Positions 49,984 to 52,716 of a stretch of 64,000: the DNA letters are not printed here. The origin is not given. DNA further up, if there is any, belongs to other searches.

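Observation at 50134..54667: Uncharacterised 810-aa heptaheme lipoprotein with extra conserved-looking cysteines and its own PPIase and thioredoxin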

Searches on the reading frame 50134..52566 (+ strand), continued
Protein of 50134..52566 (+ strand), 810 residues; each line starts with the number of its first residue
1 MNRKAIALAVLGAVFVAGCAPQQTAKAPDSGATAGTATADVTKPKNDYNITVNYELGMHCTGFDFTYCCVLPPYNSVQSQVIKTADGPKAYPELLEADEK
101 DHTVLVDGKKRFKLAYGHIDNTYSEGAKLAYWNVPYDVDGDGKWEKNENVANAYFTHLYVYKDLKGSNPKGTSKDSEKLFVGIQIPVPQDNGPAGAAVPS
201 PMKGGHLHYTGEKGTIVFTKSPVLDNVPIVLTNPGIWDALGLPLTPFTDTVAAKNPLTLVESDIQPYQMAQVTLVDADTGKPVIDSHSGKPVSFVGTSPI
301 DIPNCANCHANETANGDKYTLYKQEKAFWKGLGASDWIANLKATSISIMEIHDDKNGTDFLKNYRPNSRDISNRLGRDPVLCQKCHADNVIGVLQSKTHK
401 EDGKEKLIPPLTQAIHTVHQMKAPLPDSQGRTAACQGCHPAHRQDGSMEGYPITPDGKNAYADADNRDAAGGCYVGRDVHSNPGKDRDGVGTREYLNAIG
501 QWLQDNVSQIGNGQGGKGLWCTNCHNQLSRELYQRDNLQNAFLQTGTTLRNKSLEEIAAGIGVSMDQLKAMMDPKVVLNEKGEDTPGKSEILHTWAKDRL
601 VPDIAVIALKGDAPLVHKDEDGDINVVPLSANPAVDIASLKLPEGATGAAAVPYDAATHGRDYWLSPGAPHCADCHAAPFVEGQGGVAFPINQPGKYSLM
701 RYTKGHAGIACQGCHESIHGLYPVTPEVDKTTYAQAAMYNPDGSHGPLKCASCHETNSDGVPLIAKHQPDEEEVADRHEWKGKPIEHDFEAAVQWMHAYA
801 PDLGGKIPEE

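Call 33: search_solved_structures(query=A2, max_evalue=10, show_alignments=3)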
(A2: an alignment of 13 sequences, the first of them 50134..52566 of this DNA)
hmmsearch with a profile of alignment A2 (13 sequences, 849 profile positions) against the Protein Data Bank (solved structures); distinct sequences matched with E-value up to 10: 16.
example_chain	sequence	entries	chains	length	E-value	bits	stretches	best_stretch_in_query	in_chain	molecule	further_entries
1ehj_A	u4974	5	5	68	0.22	13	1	678-738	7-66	CYTOCHROME C7 | CYTOCHROME C551.5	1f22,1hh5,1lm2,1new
2c1d_A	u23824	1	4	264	0.36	12.3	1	367-534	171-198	SOXA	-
2rhz_A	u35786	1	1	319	0.77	11.2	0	622-654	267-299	Lethal(3)malignant brain tumor-like protein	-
2ri2_A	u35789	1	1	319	0.86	11.1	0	622-654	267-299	Lethal(3)malignant brain tumor-like protein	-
1kwj_A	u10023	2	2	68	0.91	11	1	688-738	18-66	cytochrome c7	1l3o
2rhi_A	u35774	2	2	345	0.99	10.9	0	622-654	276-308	Lethal(3)malignant brain tumor-like protein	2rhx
2rhy_A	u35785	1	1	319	1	10.9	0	622-654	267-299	Lethal(3)malignant brain tumor-like protein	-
3oq5_A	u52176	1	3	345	1.1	10.8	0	621-654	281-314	Lethal(3)malignant brain tumor-like protein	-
2pqw_A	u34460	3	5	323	1.1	10.7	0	621-654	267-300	Lethal(3)malignant brain tumor-like protein | Lethal(3)malignant brain tumor-like protein 1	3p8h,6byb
2rhu_A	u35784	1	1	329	1.3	10.5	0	622-654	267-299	Lethal(3)malignant brain tumor-like protein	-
2rjc_A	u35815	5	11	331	1.4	10.4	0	621-654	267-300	Lethal(3)malignant brain tumor-like protein | Lethal(3)malignant brain tumor-like protein 1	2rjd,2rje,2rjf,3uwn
1oyx_A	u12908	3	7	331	1.7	10.1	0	622-654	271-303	Lethal(3)malignant brain tumor-like protein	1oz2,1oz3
2ri3_A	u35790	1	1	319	1.9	10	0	622-654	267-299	Lethal(3)malignant brain tumor-like protein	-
4l59_A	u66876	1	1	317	3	9.3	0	624-655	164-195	Lethal(3)malignant brain tumor-like protein 3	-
2ri5_A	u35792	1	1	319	3.3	9.2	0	621-654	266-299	Lethal(3)malignant brain tumor-like protein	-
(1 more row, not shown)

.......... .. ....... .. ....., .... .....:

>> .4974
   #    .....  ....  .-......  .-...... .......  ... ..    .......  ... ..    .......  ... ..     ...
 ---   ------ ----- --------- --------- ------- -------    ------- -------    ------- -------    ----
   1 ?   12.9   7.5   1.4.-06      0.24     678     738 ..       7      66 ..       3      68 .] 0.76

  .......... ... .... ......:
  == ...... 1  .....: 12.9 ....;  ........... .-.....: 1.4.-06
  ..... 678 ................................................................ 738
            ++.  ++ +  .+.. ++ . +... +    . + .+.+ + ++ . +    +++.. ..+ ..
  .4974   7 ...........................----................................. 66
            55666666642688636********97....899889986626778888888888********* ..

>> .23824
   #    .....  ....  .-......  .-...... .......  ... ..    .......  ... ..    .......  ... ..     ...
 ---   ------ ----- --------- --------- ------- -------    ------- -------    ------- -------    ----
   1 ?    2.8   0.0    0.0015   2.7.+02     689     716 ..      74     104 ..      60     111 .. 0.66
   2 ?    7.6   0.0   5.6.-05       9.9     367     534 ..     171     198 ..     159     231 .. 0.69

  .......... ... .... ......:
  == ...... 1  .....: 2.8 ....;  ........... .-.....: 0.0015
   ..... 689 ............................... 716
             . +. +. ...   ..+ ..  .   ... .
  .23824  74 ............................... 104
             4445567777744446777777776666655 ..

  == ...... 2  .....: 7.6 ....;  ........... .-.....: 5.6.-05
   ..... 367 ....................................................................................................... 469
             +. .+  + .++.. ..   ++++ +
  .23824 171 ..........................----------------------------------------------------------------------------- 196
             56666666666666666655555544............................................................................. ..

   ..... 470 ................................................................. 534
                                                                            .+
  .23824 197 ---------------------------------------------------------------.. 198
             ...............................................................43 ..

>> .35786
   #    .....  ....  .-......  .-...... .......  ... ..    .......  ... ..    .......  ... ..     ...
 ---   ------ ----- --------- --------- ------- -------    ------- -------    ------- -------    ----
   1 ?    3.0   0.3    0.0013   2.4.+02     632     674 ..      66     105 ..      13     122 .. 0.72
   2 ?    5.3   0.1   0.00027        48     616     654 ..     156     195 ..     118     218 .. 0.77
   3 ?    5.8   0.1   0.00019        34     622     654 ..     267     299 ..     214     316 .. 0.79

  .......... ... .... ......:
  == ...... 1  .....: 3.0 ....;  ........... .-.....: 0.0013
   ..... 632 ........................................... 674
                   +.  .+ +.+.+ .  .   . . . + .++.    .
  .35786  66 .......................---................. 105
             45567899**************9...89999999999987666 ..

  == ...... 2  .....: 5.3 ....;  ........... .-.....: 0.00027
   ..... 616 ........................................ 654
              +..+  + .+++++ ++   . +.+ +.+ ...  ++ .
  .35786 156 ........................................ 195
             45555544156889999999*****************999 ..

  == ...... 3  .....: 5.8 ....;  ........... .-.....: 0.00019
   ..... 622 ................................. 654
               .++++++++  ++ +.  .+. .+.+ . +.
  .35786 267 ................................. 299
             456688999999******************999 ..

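Call 40: search_protein_families(library=pfam, proteins=[P0122, P0124, P0125, P0128, P0130, P0131, P0132], max_evalue=0.001)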
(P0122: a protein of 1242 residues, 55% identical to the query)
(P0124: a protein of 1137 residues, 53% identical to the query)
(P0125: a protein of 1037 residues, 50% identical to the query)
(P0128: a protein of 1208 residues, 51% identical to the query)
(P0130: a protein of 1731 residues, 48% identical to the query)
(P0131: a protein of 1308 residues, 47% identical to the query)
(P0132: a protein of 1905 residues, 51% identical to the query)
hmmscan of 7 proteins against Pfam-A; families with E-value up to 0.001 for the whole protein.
P0122 (1242 aa): 4 families
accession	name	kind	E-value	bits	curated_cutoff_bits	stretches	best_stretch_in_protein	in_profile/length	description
PF13442.11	Cytochrome_CBB3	-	3.9e-15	56.4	27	1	1172-1239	2-68/68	Cytochrome C oxidase, cbb3-type, subunit III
PF14522.11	Cytochrome_C7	-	1.7e-08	34.6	24.8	0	997-1081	14-66/67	Cytochrome c7 and related cytochrome c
PF00034.26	Cytochrom_C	-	2.9e-06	28.9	21.3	1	1173-1208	1-38/90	Cytochrome c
PF22113.1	Mtrc-MtrF_II-IV_dom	-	4.4e-05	23.5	30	0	996-1084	81-166/176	Outer membrane cytochrome MtrC/MtrF-like, domains II/IV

P0124 (1137 aa): 2 families
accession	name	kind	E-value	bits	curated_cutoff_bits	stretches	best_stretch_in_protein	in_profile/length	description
PF14522.11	Cytochrome_C7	-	9e-08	32.3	24.8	0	937-1050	15-67/67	Cytochrome c7 and related cytochrome c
PF13442.11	Cytochrome_CBB3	-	9.1e-05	23.1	27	0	1084-1104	3-22/68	Cytochrome C oxidase, cbb3-type, subunit III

P0125 (1037 aa): 5 families
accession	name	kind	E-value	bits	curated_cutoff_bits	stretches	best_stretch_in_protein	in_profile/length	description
PF13442.11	Cytochrome_CBB3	-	1.9e-20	73.4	27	1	74-161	3-68/68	Cytochrome C oxidase, cbb3-type, subunit III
PF00034.26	Cytochrom_C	-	2e-20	74.3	21.3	1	74-164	1-89/90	Cytochrome c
PF22113.1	Mtrc-MtrF_II-IV_dom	-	7.7e-10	39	30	0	885-979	79-166/176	Outer membrane cytochrome MtrC/MtrF-like, domains II/IV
PF14522.11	Cytochrome_C7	-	5.6e-07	29.7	24.8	0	889-976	15-66/67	Cytochrome c7 and related cytochrome c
PF13435.11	Cytochrome_C554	-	2.1e-06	29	20.8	0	928-980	1-59/84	Cytochrome c554 and c-prime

P0128 (1208 aa): 1 family
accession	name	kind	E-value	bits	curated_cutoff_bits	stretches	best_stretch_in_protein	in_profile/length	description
PF14522.11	Cytochrome_C7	-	0.00034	20.8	24.8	0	952-1039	14-67/67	Cytochrome c7 and related cytochrome c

P0130 (1731 aa): 5 families
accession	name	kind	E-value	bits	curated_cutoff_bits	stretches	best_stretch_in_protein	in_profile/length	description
PF17963.7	Big_9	-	2.2e-72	240.4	23.6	4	151-242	1-89/89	Bacterial Ig domain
PF17892.7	Cadherin_5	-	6.2e-57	189.9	26.5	3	346-439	1-97/98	Cadherin-like domain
PF17803.7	Cadherin_4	-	2.2e-52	175.9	25.1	3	334-407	1-71/71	Bacterial cadherin-like domain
PF22113.1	Mtrc-MtrF_II-IV_dom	-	1e-08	35.4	30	0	1606-1729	4-123/176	Outer membrane cytochrome MtrC/MtrF-like, domains II/IV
PF14522.11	Cytochrome_C7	-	2.4e-07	30.9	24.8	0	1476-1567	8-67/67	Cytochrome c7 and related cytochrome c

P0131 (1308 aa): 7 families
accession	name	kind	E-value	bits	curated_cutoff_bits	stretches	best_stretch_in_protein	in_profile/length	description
PF17963.7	Big_9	-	9.8e-13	49.3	23.6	1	127-229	3-88/89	Bacterial Ig domain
PF13620.12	CarboxypepD_reg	-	1.2e-11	45.2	32.3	1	43-111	2-70/82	Carboxypeptidase regulatory-like domain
PF14522.11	Cytochrome_C7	-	6e-11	42.5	24.8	0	1169-1272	3-62/67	Cytochrome c7 and related cytochrome c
PF17892.7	Cadherin_5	-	2.2e-08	34.2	26.5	1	161-231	34-97/98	Cadherin-like domain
PF22113.1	Mtrc-MtrF_II-IV_dom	-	2.9e-07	30.6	30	0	993-1136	31-165/176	Outer membrane cytochrome MtrC/MtrF-like, domains II/IV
PF17803.7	Cadherin_4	-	8e-07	29.9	25.1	1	127-196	13-71/71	Bacterial cadherin-like domain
PF13715.12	CarbopepD_reg_2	-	1.8e-06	28.3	32.2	1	43-104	1-59/88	CarboxypepD_reg-like domain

P0132 (1905 aa): 3 families
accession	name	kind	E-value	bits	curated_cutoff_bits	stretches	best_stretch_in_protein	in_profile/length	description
PF22113.1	Mtrc-MtrF_II-IV_dom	-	6.5e-10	39.2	30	1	1742-1901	8-128/176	Outer membrane cytochrome MtrC/MtrF-like, domains II/IV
PF14522.11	Cytochrome_C7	-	7.9e-09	35.7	24.8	0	1058-1142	13-66/67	Cytochrome c7 and related cytochrome c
PF09699.15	Paired_CXXCH_1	-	5.1e-07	29.7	20.6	1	1742-1774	8-38/41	Doubled CXXCH motif (Paired_CXXCH_1)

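Call 41: predict_structure(alignment_id=A3)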
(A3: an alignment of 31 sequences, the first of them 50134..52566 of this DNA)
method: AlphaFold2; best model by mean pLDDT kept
length: 810 residues; sequences in the alignment: 31
mean_pLDDT: 53.6   pTM: 0.45
mean pLDDT of the five models: 53.6, 51.2, 49.0, 48.6, 47.6
residues with pLDDT >= 90: 0; 70-90: 164; 50-70: 299; < 50: 347
segments of 3 or more residues with pLDDT < 50: 1-3, 17-38, 55-76, 123-136, 189-205, 207-213, 221-224, 231-249, 373-375, 382-396, 427-429, 433-483, 510-526, 538-542, 601-633, 645-733, 772-775, 802-810
pLDDT, mean of each block of 10 residues (from residue 1): 54 45 30 43 81 45 26 48 78 68 75 72 42 46 55 61 67 75 60 35 43 53 50 41 45 57 58 83 85 67 62 67 83 74 77 70 66 53 47 49 64 58 51 47 40 40 30 32 52 56 61 42 48 57 58 83 81 67 68 57 30 28 34 52 45 30 24 32 27 28 26 31 41 53 62 79 63 54 68 61 39
secondary structure, 60 per line:
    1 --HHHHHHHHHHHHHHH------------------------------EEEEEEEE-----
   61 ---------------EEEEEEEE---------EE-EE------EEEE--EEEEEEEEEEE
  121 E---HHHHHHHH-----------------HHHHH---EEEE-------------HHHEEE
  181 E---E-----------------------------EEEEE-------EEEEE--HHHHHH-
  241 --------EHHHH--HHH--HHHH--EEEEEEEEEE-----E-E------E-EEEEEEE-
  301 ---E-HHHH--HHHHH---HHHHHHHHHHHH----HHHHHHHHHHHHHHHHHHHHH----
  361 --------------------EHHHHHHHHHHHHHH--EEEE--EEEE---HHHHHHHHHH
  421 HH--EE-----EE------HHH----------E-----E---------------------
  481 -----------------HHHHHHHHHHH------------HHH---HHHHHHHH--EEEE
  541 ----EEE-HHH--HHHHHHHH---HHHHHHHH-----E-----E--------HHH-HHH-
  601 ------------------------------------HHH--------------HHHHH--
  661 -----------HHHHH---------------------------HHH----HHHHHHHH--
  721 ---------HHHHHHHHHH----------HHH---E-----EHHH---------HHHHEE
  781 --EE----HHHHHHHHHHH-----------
elements in order (helices of 4 or more, strands of 3 or more residues): H3-17 E48-55 E76-83 E104-107 E110-121 H125-132 H150-154 E158-161 E178-181 E215-219 E227-231 H234-239 H250-253 H261-264 E267-276 E293-299 H306-309 H312-316 H320-331 H336-356 H382-395 E398-401 E404-407 H411-422 H498-508 H527-534 E537-540 E545-547 H554-561 H565-572 H654-658 H672-676 H711-718 H730-739 H775-778 H789-799

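Call 50: find_encoding_contigs(protein=P0129, flank=7000, max_places=2)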
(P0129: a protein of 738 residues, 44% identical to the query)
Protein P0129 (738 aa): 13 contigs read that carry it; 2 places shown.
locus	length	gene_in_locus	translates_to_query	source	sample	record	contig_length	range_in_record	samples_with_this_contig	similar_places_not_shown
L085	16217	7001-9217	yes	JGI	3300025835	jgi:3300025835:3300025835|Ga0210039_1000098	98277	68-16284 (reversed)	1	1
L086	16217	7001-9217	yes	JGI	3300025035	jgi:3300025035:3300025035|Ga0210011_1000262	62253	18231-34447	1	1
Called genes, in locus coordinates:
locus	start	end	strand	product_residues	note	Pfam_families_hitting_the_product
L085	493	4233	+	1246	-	PF14522:Cytochrome_C7 (faint)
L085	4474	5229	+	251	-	-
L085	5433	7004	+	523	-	PF13623:SurA_N_2 (faint), PF13624:SurA_N_3 (weak), PF13145:Rotamase_2, PF00639:Rotamase, PF13616:Rotamase_3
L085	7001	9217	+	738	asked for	PF14522:Cytochrome_C7 (faint)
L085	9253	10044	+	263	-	PF03781:FGE-sulfatase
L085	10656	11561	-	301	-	PF06325:PrmA, PF05175:MTS (weak), PF08241:Methyltransf_11 (weak), PF13649:Methyltransf_25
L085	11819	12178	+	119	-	PF02635:DsrE, PF13686:DrsE_2 (faint)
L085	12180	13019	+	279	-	PF04116:FA_hydroxylase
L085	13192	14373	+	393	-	PF09699:Paired_CXXCH_1 (faint), PF14522:Cytochrome_C7 (faint), PF13435:Cytochrome_C554 (faint)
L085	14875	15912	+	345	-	-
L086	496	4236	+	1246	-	PF14522:Cytochrome_C7 (faint)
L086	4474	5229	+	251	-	-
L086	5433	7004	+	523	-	PF13623:SurA_N_2 (faint), PF13624:SurA_N_3 (weak), PF13145:Rotamase_2, PF00639:Rotamase, PF13616:Rotamase_3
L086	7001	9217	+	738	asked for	PF14522:Cytochrome_C7 (faint)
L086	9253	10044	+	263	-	PF03781:FGE-sulfatase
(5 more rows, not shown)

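Call 51: find_encoding_contigs(protein=P0272, flank=7000, max_places=1)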
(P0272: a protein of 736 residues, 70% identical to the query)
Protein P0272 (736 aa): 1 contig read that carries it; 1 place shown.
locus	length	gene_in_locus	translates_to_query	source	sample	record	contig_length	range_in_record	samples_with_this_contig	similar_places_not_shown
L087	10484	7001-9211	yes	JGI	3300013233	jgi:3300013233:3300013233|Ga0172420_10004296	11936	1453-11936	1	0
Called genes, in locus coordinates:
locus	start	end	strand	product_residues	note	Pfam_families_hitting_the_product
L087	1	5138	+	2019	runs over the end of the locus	PF14522:Cytochrome_C7 (faint), PF22113:Mtrc-MtrF_II-IV_dom (faint)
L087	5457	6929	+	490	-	PF13624:SurA_N_3 (faint), PF13145:Rotamase_2, PF00639:Rotamase, PF13616:Rotamase_3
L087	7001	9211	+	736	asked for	PF14522:Cytochrome_C7 (faint)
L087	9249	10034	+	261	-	PF03781:FGE-sulfatase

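Call 52: find_encoding_contigs(protein=P0274, flank=7000, max_places=1)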
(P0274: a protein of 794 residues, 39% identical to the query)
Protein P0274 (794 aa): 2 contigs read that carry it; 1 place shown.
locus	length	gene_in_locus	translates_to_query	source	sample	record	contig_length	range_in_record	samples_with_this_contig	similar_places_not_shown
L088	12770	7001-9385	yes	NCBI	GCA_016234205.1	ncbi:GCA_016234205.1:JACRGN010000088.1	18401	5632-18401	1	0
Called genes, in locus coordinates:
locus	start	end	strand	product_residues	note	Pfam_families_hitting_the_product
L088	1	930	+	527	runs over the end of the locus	PF12797:Fer4_2 (faint), PF12798:Fer4_3 (faint), PF13187:Fer4_9 (weak), PF13247:Fer4_11, PF12838:Fer4_7, PF13187:Fer4_9 (weak), PF00037:Fer4 (weak), PF03916:NrfD, +3 more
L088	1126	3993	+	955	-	PF04879:Molybdop_Fe4S4, PF00384:Molybdopterin, PF01568:Molydop_binding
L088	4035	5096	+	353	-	PF01925:TauE, PF09608:Alph_Pro_TM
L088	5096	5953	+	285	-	PF00582:Usp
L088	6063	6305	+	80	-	PF01206:TusA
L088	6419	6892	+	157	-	PF13686:DrsE_2, PF02635:DsrE (weak)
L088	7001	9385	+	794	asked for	PF14522:Cytochrome_C7 (faint), PF22113:Mtrc-MtrF_II-IV_dom (faint)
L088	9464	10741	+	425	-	PF13624:SurA_N_3 (weak), PF13145:Rotamase_2 (weak), PF00639:Rotamase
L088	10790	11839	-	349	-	PF01075:Glyco_transf_9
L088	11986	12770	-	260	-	PF03279:Lip_A_acyltrans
